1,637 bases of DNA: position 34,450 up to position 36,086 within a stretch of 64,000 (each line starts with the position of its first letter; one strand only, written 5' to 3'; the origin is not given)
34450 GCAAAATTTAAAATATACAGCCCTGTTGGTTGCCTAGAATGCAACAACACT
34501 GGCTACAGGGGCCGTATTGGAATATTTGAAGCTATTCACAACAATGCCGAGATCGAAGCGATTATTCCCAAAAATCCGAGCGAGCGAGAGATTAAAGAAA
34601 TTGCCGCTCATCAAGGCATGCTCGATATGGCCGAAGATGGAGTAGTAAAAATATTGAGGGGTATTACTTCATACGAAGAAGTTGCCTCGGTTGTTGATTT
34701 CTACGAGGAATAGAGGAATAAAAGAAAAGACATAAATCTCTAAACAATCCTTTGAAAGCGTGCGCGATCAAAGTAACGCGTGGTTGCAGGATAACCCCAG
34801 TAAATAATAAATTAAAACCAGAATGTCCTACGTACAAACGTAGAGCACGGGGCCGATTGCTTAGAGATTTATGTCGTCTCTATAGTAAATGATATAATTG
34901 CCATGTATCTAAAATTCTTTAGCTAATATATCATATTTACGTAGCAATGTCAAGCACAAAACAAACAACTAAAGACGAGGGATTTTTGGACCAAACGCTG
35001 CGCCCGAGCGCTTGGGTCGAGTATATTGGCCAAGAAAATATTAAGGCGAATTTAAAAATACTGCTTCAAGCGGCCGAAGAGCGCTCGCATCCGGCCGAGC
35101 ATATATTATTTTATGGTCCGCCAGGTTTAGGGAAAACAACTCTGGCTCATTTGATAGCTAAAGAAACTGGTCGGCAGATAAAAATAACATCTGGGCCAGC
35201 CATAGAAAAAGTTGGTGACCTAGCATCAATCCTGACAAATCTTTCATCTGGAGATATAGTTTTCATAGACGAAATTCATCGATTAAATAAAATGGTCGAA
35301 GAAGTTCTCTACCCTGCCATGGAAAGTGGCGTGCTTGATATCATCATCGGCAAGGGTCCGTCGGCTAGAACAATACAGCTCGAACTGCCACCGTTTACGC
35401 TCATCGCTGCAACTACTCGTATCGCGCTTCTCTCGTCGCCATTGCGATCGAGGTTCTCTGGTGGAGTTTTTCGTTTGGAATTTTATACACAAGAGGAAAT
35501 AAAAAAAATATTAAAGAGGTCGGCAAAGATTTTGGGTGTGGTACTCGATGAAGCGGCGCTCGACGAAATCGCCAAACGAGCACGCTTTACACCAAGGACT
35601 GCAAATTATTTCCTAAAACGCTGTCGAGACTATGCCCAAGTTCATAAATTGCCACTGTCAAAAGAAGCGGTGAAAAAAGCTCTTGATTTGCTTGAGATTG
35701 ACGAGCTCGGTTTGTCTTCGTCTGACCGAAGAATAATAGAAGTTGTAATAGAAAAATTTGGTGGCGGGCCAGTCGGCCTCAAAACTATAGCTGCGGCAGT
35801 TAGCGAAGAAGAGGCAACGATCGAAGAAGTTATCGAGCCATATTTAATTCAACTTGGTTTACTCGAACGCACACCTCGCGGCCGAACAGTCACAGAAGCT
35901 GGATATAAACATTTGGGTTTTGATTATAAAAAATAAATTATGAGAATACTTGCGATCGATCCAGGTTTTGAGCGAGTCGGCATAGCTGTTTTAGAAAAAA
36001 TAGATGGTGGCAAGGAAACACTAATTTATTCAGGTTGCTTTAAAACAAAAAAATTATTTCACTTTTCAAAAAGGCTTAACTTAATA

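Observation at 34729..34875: A 147-bp unit bounded by 21-bp inverted repeats between pilB and ruvB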

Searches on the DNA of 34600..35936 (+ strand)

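Call 5: search_rna_families(source=window, start=34600, end=35000, threshold=evalue, max_evalue=10, show_alignments=4)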
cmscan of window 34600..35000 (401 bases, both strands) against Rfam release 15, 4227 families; matches with E-value up to 10: 0.
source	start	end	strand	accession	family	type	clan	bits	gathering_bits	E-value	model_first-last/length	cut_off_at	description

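Call 32: search_rna_families(sources=[L010, L019, L024, L025, L042, L052, L058, L004, L027, L035, L047, L054, L063, L080, L084, L096, L104], threshold=gathering)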
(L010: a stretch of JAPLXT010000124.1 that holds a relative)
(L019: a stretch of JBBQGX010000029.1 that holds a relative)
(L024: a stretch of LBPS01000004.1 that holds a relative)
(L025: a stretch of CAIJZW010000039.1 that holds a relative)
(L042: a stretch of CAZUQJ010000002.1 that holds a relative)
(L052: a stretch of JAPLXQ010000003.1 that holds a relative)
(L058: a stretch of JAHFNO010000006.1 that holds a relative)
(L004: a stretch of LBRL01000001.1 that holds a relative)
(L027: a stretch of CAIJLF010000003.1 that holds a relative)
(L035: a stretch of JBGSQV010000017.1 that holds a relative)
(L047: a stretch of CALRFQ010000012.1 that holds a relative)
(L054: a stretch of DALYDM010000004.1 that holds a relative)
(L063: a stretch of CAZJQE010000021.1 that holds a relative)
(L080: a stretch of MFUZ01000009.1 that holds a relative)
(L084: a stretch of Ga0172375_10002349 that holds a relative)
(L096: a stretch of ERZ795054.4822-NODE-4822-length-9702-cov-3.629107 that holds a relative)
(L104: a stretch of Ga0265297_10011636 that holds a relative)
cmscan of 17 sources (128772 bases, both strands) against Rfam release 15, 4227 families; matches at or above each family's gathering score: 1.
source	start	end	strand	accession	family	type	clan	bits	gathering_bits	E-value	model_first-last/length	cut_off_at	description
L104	9296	9368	+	RF00005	tRNA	Gene; tRNA;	CL00001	71.3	29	2.8e-13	1-71/71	no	tRNA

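Call 35: build_rna_model(alignment_id=A3, structure=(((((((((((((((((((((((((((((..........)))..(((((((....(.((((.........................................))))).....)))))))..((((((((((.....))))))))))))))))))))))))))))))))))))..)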
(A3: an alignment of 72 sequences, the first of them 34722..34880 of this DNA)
Model R1 built from alignment A3 (72 sequences, 174 columns); structure: as given.
model positions 158; base pairs 51; branch points 2; effective number of sequences 1.94; information 0.59 bits per position. Calibrated on 0.2 Mb of random sequence (short: E-values are rough).
structure used (alignment columns):
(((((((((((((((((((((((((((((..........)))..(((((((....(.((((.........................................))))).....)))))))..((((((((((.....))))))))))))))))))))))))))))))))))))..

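Call 36: search_with_rna_model(model_id=R1, sources=[window, L081, L082, L083, L084, L085, L086, L087, L088, L089, L090, L091, L092, L093, L094, L095, L096, L097, L098, L099, L100, L101, L102, L103, L104, L105, L106, L107, L108, L109, L110, L111, L112, L113, L114, L115, L116, L117, L118, L119, L120, L121, L122, L123, L124, L125, L126, L127, L128, L129, L130, L131, L132, L133, L134, L135, L136, L137, L138, L139, L140, L141, L142, L143, L144, L145, L146, L147, L148, L149, L150, L151, L152, L153, L154, L155, L156, L157, L158, L159, L160, L061, L066, L069, L071, L075, L076, L012, L015, L024], max_evalue=1, make_alignment=true)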
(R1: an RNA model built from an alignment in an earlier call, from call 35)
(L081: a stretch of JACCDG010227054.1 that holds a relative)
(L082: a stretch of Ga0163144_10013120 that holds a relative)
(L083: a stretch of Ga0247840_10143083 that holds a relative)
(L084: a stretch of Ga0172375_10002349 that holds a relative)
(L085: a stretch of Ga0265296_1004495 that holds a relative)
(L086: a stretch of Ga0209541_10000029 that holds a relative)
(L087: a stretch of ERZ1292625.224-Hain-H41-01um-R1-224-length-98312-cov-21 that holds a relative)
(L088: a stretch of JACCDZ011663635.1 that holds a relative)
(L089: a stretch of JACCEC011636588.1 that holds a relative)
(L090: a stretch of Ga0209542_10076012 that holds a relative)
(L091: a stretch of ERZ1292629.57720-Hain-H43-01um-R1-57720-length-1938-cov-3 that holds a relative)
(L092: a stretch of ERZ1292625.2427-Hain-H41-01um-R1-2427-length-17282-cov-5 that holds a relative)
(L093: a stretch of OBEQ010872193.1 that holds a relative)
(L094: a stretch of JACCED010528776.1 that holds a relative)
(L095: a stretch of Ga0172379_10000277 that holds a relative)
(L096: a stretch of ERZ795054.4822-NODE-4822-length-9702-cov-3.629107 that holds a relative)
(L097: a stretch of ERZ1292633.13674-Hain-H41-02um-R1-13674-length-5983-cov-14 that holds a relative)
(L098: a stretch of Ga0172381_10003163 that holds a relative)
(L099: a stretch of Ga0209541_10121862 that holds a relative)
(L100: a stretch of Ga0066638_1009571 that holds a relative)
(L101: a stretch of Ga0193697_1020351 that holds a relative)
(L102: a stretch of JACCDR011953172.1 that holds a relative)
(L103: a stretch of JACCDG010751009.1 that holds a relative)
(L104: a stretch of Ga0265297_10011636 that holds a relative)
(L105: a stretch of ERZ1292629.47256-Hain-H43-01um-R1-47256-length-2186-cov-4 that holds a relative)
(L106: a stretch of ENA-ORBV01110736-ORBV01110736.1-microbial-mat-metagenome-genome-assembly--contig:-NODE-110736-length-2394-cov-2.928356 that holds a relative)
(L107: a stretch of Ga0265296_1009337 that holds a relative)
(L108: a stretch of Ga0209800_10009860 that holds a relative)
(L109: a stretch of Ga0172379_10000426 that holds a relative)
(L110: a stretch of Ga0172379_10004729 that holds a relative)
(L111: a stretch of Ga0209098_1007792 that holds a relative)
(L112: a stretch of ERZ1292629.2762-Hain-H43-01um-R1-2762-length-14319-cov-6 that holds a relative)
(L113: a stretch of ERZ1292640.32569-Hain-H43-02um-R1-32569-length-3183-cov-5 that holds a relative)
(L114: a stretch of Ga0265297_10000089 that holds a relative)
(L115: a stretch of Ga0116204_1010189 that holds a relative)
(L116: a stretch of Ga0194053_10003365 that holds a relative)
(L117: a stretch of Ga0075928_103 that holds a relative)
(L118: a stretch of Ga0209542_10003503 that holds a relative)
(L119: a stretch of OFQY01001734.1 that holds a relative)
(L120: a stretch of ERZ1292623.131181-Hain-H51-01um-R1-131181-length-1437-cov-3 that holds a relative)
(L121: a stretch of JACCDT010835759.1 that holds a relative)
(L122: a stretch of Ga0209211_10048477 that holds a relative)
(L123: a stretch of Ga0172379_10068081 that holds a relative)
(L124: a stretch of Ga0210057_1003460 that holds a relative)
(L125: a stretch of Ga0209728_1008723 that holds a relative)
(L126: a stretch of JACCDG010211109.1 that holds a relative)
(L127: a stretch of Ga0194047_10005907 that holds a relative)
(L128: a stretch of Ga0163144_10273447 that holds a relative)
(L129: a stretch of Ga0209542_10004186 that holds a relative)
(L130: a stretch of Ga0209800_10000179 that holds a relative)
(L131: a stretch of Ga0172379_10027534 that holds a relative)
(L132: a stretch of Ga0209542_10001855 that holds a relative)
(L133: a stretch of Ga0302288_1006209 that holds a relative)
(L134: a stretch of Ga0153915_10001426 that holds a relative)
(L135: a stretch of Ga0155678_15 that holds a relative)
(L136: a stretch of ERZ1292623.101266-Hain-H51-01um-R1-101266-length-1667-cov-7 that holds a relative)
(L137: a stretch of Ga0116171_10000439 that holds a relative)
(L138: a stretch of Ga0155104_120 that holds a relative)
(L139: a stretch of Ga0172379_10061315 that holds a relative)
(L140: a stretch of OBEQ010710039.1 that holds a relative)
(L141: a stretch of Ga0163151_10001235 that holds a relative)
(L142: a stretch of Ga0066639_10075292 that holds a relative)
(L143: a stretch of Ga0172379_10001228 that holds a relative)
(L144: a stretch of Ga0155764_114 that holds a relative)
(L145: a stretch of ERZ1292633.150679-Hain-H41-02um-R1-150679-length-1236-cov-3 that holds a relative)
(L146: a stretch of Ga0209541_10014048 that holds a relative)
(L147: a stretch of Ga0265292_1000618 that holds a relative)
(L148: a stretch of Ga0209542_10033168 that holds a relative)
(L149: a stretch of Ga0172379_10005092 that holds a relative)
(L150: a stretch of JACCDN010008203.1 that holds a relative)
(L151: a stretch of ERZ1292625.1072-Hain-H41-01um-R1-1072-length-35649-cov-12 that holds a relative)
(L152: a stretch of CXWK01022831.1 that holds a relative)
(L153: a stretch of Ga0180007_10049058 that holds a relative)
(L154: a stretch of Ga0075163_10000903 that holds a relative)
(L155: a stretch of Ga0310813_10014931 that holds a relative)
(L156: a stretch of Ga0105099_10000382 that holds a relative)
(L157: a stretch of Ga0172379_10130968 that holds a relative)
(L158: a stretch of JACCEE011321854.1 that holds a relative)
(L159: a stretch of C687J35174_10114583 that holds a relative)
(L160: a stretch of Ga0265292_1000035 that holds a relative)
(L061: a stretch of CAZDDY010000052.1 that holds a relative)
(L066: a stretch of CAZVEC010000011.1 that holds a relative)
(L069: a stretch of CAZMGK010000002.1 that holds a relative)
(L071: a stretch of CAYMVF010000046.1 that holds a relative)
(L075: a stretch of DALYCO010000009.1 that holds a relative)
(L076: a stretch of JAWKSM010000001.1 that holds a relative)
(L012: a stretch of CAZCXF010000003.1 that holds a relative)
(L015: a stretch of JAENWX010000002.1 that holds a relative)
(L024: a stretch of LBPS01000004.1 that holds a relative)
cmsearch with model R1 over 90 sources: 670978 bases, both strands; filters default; matches with E-value up to 1: 182.
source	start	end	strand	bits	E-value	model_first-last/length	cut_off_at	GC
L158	5198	5355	-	173.4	3.9e-42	1-158/158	no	0.37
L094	1403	1560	+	170.4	2.4e-41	1-158/158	no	0.37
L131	2794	2951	+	170.1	2.7e-41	1-158/158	no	0.34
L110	10393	10550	+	167.8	1.1e-40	1-158/158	no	0.33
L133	3475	3631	-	163.7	1.3e-39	1-158/158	no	0.38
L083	1147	1303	-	160.8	7.3e-39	1-158/158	no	0.36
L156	5491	5647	+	160.5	8.8e-39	1-158/158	no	0.36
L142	1875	2031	+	159.8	1.3e-38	1-158/158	no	0.36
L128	485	641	+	158.9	2.3e-38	1-158/158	no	0.36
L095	2868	3024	-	158.3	3.3e-38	1-158/158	no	0.35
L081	8553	8711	+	157.6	4.9e-38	1-158/158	no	0.33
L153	1790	1945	-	156.9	7.4e-38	1-158/158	no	0.35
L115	2857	3012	-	156.9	7.5e-38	1-158/158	no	0.34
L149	3163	3318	-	156.5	9.9e-38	1-158/158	no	0.33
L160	478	634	+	156.2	1.1e-37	1-158/158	no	0.38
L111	4409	4564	+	155.6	1.6e-37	1-158/158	no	0.35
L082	5105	5261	-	154.9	2.5e-37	1-158/158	no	0.36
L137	5676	5831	+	154.7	2.9e-37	1-158/158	no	0.34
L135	2101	2257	-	154.3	3.6e-37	1-158/158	no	0.36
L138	1885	2040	-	154.1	4e-37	1-158/158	no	0.37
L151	9161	9315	+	154.1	4e-37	1-158/158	no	0.33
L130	3386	3540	-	154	4.3e-37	1-158/158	no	0.35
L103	6415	6573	-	153.2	7e-37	1-158/158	no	0.38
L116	5559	5714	+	153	7.7e-37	1-158/158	no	0.38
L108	4802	4958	+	152.9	8.4e-37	1-158/158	no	0.33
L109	1621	1777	-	152.7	9.3e-37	1-158/158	no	0.37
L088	3225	3379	+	152.7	9.6e-37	1-158/158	no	0.35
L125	2741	2897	-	152.4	1.1e-36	1-158/158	no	0.39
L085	6050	6206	+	152.4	1.1e-36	1-158/158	no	0.37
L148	1128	1284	+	152.3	1.2e-36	1-158/158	no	0.39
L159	1100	1256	-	152.3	1.2e-36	1-158/158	no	0.39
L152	461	616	+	151.9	1.6e-36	1-158/158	no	0.4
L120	926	1082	+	151.4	2e-36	1-158/158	no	0.36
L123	1212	1367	-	151.3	2.1e-36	1-158/158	no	0.33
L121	899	1053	-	151.2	2.3e-36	1-158/158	no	0.33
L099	1289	1444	+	151.1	2.4e-36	1-158/158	no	0.37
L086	790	946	-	151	2.6e-36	1-158/158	no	0.39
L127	6106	6264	-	150.8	3e-36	1-158/158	no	0.36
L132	2043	2199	-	150.8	3e-36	1-158/158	no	0.38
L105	1191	1347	-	150.6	3.3e-36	1-158/158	no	0.38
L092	1215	1370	-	150.2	4.3e-36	1-158/158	no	0.37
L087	555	712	-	150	4.8e-36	1-158/158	no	0.33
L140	3802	3957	+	149.9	5e-36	1-158/158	no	0.37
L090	1674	1830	-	149.8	5.3e-36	1-158/158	no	0.37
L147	5918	6072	+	149.6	6.1e-36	1-158/158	no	0.35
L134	2160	2309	-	149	8.7e-36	1-158/158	no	0.33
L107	117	272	-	148.9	9.1e-36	1-158/158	no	0.4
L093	1631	1787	-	147.8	1.8e-35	1-158/158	no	0.38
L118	8854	9010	-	147.7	1.9e-35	1-158/158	no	0.41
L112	11998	12153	+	147.3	2.4e-35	1-158/158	no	0.4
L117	3035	3189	-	147.2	2.5e-35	1-158/158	no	0.37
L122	3430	3584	+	147.2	2.5e-35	1-158/158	no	0.37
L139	949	1104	-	147.2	2.5e-35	1-158/158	no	0.38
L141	1737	1893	-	147.1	2.7e-35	1-158/158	no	0.36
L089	10251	10402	-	146.6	3.7e-35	1-158/158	no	0.35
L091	1668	1823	+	146.1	5e-35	1-158/158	no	0.37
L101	759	920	-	145.3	8.1e-35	1-158/158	no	0.36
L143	2913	3069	-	144.4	1.3e-34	1-158/158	no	0.38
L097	3600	3755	-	144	1.7e-34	1-158/158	no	0.38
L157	60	217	-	142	5.7e-34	1-158/158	no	0.37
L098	6461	6617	+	141.6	7.3e-34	1-158/158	no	0.35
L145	1044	1200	-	141.6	7.5e-34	1-158/158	no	0.43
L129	6323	6478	+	140.7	1.2e-33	1-158/158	no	0.42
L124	5012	5169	-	139.8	2.2e-33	1-158/158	no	0.37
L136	1243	1400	-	138.8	4e-33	1-158/158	no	0.4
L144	8199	8355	-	138.4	4.9e-33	1-158/158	no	0.39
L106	1437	1595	+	138.4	5e-33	1-158/158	no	0.35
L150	6695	6842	+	137.5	8.7e-33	1-158/158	no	0.36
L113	552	708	-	136.2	1.8e-32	1-158/158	no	0.37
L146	11278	11439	-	134.4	5.5e-32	1-158/158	no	0.38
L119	6189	6349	+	133.9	7.5e-32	1-158/158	no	0.35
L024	2789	2920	-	129.7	9.1e-31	13-144/158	no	0.38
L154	10417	10580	-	120.9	1.8e-28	1-158/158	no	0.41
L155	1980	2145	+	120.9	1.8e-28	1-158/158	no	0.41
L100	782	949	-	116.9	2e-27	1-158/158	no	0.36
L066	2712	2874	-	114.8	7.1e-27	1-158/158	no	0.41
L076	2620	2781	-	114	1.1e-26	1-158/158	no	0.38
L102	83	252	+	101.8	1.7e-23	1-158/158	no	0.47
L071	90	259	-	97.3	2.6e-22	1-158/158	no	0.54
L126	8825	8975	-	95.1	9.2e-22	1-158/158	no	0.44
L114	1081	1245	-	93.9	2e-21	1-158/158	no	0.53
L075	2632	2782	-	93.1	3.2e-21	1-158/158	no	0.45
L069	5906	6074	+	87.4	9.3e-20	1-158/158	no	0.34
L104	542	715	+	60.8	7.8e-13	1-158/158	no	0.39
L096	8983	9156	+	60.5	9.4e-13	1-158/158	no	0.35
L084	1192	1365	-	57.4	6e-12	1-158/158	no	0.38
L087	557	714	+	57.2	7e-12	1-158/158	no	0.33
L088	3223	3377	-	55.5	1.9e-11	1-158/158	no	0.36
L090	1676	1832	+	54.9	2.8e-11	1-158/158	no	0.37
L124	5014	5171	+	54.3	3.9e-11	1-158/158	no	0.37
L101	761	922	+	54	4.6e-11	1-158/158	no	0.38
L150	6693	6840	-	53.4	6.6e-11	1-158/158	no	0.36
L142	1873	2029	-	52.5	1.2e-10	1-158/158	no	0.36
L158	5200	5357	+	52.3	1.3e-10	1-158/158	no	0.37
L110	10391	10548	-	52.1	1.4e-10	1-158/158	no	0.34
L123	1214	1369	+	52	1.5e-10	1-158/158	no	0.33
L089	10253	10404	+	51.7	1.9e-10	1-158/158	no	0.36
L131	2792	2949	-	51.4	2.2e-10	1-158/158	no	0.35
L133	3477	3633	+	51.2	2.4e-10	1-158/158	no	0.38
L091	1666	1821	-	51.2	2.5e-10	1-158/158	no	0.38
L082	5107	5263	+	49.9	5.6e-10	1-158/158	no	0.37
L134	2162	2311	+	49.8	5.7e-10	1-158/158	no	0.33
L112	11996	12151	-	49.3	7.9e-10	1-158/158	no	0.4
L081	8551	8709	-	49.2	8.4e-10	1-158/158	no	0.33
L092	1217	1372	+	49.1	8.7e-10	1-158/158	no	0.37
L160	476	632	-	49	9.2e-10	1-158/158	no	0.39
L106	1435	1593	-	48.9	1e-09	1-158/158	no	0.35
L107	119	274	+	48.8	1.1e-09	1-158/158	no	0.4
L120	924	1080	-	48.7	1.1e-09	1-158/158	no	0.37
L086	792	948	+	48.7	1.1e-09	1-158/158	no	0.4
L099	1287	1442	-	48.6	1.2e-09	1-158/158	no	0.37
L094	1401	1558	-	48.6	1.2e-09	1-158/158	no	0.38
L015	1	60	-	48.2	1.5e-09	1-60/158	3'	0.48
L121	901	1055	+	48.1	1.6e-09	1-158/158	no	0.33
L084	1194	1367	+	48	1.7e-09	1-158/158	no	0.38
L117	3037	3191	+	48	1.7e-09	1-158/158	no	0.37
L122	3428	3582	-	48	1.7e-09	1-158/158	no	0.37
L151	9159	9313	-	47.9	1.8e-09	1-158/158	no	0.33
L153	1792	1947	+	47.8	1.9e-09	1-158/158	no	0.35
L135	2103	2259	+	47.8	1.9e-09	1-158/158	no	0.36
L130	3388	3542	+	47.7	2.1e-09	1-158/158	no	0.35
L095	2870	3026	+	47.6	2.1e-09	1-158/158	no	0.35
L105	1193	1349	+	47.5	2.3e-09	1-158/158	no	0.38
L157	62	219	+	47.4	2.4e-09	1-158/158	no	0.36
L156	5489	5645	-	47.4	2.5e-09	1-158/158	no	0.36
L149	3165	3320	+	46.8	3.5e-09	1-158/158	no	0.33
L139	951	1106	+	46.8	3.5e-09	1-158/158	no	0.39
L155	1978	2143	-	46.6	3.8e-09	1-158/158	no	0.4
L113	554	710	+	46.5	4.1e-09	1-158/158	no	0.38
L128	483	639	-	46.3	4.8e-09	1-158/158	no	0.36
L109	1623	1779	+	45.8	6.3e-09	1-158/158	no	0.38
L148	1126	1282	-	45.8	6.3e-09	1-158/158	no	0.4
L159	1102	1258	+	45.8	6.3e-09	1-158/158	no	0.4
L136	1245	1402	+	45.7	6.8e-09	1-158/158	no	0.41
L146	11280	11441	+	45.5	7.4e-09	1-158/158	no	0.39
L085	6048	6204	-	45.1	9.6e-09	1-158/158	no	0.37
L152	459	614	-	44.9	1.1e-08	1-158/158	no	0.4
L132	2045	2201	+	44.9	1.1e-08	1-158/158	no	0.38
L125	2743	2899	+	44.8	1.2e-08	1-158/158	no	0.39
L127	6108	6266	+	44.8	1.2e-08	1-158/158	no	0.37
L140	3800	3955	-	44.2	1.6e-08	1-158/158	no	0.38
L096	8981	9154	-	44.1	1.8e-08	1-158/158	no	0.35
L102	81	250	-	43.8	2.2e-08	1-158/158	no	0.48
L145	1046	1202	+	43.2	3.1e-08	1-158/158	no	0.43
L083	1149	1305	+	43.1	3.3e-08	1-158/158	no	0.36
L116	5557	5712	-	42.7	4.1e-08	1-158/158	no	0.38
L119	6187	6347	-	42.3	5.3e-08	1-158/158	no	0.35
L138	1887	2042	+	42.1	5.9e-08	1-158/158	no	0.37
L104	540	713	-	42.1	6e-08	1-158/158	no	0.39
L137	5674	5829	-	42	6.1e-08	1-158/158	no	0.35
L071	92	261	+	42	6.3e-08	1-158/158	no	0.52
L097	3602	3757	+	41.6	8e-08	1-158/158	no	0.38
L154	10419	10582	+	41.5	8.6e-08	1-158/158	no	0.41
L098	6459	6615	-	41.1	1.1e-07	1-158/158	no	0.35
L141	1739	1895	+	41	1.1e-07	1-158/158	no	0.36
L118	8856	9012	+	40.4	1.6e-07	1-158/158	no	0.42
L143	2915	3071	+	40.4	1.7e-07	1-158/158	no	0.37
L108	4800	4956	-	40.2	1.8e-07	1-158/158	no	0.34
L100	784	951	+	39.5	2.8e-07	1-158/158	no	0.36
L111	4407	4562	-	39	3.7e-07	1-158/158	no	0.35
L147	5916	6070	-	38.6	4.6e-07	1-158/158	no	0.35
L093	1633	1789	+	38.1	6.3e-07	1-158/158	no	0.37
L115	2859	3014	+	37.8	7.6e-07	1-158/158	no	0.34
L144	8201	8357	+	37.3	1.1e-06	1-158/158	no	0.39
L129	6325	6476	-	37.2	1.1e-06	1-158/158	no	0.41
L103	6417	6575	+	35.2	3.7e-06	1-158/158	no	0.39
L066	2714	2876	+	29.7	0.0001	1-158/158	no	0.41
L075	2634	2784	+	28.4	0.00021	1-158/158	no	0.45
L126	8827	8977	+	28.2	0.00024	1-158/158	no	0.44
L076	2622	2783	+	26.4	0.00071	1-158/158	no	0.38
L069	5904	6072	-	25.4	0.0013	1-158/158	no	0.34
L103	8348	8399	+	24.7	0.002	1-158/158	no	0.31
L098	3711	3756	+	21.9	0.01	1-158/158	no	0.26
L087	3121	3156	+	20.7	0.022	1-158/158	no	0.36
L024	2789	2920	+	20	0.033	13-144/158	no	0.38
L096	5603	5645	+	19.7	0.041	1-158/158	no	0.28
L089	1594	1676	-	17.6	0.14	1-158/158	no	0.3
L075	5365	5407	+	17.1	0.18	1-158/158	no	0.47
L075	5363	5405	-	15.4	0.51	1-158/158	no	0.49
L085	7760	7798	+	14.5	0.91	1-158/158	no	0.33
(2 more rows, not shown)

Alignment A4: 150 matches aligned to the model, 257 columns, each read 5' to 3' on its own strand. Consensus structure (alignment columns), stored with it:
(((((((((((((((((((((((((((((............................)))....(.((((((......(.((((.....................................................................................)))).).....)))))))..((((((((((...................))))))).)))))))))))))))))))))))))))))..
